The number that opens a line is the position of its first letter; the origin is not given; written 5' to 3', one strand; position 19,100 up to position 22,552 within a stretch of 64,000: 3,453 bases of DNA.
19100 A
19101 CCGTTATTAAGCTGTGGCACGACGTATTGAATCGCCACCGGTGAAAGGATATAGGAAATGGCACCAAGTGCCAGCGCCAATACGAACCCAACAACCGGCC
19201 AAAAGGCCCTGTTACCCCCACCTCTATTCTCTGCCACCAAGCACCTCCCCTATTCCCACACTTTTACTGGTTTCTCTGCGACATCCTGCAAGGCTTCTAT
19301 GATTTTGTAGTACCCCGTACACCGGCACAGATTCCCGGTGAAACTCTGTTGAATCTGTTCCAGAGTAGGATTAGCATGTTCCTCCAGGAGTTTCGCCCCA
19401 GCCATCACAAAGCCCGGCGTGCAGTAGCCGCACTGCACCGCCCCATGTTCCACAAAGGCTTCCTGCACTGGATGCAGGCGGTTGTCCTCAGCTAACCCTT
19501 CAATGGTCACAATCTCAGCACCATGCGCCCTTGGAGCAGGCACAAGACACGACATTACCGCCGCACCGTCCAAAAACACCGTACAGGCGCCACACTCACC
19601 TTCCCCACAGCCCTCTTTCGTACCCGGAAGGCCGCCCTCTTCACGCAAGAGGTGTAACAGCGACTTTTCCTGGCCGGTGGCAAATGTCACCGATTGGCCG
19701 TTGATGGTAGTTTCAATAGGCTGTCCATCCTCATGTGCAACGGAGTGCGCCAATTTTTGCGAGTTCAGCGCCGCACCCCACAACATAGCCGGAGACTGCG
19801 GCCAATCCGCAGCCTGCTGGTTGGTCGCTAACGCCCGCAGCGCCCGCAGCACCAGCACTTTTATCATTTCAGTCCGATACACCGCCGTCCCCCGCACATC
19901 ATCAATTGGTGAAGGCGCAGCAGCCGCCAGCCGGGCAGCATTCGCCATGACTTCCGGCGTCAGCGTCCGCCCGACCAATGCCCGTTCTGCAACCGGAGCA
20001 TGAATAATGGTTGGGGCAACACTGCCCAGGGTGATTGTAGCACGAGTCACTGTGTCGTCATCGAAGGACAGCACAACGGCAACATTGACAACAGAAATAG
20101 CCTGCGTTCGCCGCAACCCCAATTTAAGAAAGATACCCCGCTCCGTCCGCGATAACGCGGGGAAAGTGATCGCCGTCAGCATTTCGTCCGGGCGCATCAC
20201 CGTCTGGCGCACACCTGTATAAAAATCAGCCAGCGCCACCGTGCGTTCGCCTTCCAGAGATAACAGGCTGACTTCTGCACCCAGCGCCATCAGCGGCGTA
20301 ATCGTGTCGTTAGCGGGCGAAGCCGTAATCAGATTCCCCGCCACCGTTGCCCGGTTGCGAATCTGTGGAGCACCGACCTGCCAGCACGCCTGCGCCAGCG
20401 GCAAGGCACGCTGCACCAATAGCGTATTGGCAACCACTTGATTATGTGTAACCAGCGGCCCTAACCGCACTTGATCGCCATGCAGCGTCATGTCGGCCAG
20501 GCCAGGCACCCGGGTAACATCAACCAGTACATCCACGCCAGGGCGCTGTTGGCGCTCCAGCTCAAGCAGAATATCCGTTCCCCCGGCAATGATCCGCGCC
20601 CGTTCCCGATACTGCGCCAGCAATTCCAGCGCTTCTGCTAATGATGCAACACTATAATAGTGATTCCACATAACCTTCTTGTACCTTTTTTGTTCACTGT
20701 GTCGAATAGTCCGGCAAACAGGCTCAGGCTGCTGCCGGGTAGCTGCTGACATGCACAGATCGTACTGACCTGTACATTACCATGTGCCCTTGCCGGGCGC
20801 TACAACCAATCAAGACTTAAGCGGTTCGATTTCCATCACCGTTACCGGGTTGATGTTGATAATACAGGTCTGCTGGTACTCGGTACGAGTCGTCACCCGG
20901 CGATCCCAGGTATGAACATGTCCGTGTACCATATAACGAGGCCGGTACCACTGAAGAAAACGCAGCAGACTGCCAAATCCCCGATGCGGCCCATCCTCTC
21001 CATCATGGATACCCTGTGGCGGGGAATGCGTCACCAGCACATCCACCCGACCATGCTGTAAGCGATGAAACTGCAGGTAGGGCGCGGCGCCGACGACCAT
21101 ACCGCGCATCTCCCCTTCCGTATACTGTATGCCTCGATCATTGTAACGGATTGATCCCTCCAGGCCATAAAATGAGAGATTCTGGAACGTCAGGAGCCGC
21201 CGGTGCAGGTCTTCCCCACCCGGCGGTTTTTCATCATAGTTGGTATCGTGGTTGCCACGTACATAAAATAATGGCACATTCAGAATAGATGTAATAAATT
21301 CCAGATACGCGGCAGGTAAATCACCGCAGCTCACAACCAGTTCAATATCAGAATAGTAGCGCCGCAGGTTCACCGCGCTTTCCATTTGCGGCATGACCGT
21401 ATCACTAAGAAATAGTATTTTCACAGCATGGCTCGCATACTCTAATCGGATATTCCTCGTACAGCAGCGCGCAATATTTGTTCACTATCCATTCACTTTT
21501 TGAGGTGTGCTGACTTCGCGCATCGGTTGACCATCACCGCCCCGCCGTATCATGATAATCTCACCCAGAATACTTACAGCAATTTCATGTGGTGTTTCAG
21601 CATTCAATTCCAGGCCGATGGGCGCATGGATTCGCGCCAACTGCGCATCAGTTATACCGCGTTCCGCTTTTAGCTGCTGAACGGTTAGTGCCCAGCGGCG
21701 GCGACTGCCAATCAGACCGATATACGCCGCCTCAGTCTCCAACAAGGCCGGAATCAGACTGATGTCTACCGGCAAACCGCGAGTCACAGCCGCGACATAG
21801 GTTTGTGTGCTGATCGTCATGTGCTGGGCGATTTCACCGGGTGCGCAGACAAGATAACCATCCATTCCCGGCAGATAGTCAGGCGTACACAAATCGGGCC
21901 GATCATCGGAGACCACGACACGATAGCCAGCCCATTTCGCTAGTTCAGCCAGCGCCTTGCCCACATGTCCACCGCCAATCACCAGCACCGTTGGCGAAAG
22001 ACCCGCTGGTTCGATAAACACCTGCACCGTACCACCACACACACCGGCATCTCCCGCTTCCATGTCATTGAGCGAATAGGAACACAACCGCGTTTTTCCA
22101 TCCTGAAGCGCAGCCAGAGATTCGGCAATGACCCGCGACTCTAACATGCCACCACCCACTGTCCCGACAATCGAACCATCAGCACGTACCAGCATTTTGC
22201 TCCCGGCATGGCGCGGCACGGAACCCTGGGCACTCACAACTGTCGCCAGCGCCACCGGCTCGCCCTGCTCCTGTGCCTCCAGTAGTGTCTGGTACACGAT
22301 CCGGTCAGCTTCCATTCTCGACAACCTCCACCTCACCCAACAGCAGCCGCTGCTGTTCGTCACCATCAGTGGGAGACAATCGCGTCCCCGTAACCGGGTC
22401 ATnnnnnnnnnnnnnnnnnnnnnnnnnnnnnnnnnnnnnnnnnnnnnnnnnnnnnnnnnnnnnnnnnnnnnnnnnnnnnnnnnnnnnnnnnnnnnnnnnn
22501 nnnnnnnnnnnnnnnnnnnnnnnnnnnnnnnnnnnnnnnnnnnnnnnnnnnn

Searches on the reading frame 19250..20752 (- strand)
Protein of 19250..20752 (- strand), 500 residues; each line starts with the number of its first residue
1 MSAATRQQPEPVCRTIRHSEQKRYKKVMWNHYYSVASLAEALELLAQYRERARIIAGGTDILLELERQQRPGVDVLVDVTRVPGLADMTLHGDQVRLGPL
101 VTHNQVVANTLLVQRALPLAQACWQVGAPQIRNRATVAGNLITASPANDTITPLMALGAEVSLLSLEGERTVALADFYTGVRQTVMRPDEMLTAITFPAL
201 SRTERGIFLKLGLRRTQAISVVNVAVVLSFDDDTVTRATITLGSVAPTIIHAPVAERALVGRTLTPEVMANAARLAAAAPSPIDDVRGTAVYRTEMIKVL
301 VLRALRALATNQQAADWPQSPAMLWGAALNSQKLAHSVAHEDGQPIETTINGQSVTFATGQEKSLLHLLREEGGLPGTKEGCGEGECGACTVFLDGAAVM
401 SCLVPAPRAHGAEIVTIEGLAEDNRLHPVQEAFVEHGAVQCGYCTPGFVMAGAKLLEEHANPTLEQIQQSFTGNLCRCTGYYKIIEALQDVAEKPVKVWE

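Call 92: search_protein_families(library=pfam, proteins=[window:19250-20752:-], max_evalue=0.00001)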
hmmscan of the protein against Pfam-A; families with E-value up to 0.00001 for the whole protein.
window:19250-20752:- (500 aa): 4 families
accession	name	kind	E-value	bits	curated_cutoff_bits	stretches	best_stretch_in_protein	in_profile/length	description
PF00941.27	FAD_binding_5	-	6.6e-46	156.7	27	1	32-199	5-169/170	FAD binding domain in molybdopterin dehydrogenase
PF01799.25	Fer2_2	-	5.1e-32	110.3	30.3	1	416-489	1-75/75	[2Fe-2S] binding domain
PF03450.22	CO_deh_flav_C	-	3.5e-25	88.6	25.5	1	211-307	5-101/102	CO dehydrogenase flavoprotein C-terminal domain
PF00111.32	Fer2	-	2.9e-07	30.7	21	1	349-401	2-54/77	2Fe-2S iron-sulfur cluster binding domain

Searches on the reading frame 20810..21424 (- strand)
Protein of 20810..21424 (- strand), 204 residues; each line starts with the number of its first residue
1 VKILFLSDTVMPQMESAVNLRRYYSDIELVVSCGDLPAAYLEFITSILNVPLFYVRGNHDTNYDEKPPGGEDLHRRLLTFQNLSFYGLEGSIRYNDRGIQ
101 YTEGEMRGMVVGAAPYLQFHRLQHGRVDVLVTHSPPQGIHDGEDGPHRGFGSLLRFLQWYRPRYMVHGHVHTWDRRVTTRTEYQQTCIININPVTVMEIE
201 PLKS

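Call 92: search_protein_families(library=pfam, proteins=[window:20810-21424:-], max_evalue=0.00001)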
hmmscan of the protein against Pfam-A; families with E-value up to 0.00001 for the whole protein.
window:20810-21424:- (204 aa): 2 families
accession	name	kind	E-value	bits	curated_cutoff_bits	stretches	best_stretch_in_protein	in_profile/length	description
PF00149.33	Metallophos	-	2.8e-12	47.9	21.5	1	1-172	1-190/191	Calcineurin-like phosphoesterase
PF12850.12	Metallophos_2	-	5e-09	36.8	27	1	1-178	1-124/154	Calcineurin-like phosphoesterase superfamily domain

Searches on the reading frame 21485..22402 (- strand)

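Call 92: search_protein_families(library=pfam, proteins=[window:21485-22402:-], max_evalue=0.00001)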
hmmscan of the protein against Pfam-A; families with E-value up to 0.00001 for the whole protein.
window:21485-22402:- (305 aa): 2 families
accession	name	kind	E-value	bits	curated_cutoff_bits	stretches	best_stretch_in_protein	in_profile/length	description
PF13478.12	XdhC_C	-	4.6e-38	131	29.7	1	139-282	1-125/125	XdhC Rossmann domain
PF02625.21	XdhC_CoxI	-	2.6e-26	91.8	24.3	1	44-109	2-67/68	XdhC and CoxI family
